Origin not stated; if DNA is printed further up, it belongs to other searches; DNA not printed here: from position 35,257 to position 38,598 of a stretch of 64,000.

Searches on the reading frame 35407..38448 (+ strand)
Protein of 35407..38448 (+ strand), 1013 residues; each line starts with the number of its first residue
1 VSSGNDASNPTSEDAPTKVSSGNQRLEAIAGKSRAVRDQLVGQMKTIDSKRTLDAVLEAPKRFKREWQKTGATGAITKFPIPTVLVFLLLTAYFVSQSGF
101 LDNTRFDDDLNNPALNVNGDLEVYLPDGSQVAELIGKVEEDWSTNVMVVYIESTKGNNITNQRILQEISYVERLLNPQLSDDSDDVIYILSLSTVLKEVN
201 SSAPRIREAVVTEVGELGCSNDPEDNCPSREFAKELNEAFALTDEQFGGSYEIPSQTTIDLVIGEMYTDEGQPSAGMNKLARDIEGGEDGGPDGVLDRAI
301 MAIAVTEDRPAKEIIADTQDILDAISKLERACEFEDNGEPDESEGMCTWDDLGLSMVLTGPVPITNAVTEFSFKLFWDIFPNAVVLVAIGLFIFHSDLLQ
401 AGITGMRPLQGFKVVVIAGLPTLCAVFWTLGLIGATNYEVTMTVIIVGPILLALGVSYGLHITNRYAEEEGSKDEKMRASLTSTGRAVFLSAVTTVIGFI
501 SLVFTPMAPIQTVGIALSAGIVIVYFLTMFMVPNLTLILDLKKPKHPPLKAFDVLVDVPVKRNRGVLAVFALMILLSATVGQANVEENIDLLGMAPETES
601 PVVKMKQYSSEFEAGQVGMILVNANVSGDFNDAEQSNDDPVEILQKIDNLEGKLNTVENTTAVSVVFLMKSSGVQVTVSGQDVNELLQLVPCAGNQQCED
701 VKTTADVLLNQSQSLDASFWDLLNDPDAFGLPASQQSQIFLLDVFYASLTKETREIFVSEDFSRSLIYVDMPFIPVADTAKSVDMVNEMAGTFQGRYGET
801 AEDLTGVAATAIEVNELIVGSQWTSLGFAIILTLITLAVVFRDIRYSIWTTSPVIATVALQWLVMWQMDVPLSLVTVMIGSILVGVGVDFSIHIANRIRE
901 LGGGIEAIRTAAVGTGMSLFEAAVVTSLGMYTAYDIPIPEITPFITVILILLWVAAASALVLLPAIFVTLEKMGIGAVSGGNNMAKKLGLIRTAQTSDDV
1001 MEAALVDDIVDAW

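Call 80: search_protein_families(library=pfam, proteins=[window:35407-38448:+], max_evalue=0.00001)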
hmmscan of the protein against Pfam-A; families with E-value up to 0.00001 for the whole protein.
window:35407-38448:+ (1013 aa): 2 families
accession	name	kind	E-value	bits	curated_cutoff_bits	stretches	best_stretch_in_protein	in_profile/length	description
PF03176.21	MMPL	-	4.9e-20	72.2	20.5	2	420-539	181-302/333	MMPL family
PF12349.14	Sterol-sensing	-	1.8e-06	28.4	22.3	1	417-533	11-130/153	Sterol-sensing domain of SREBP cleavage-activation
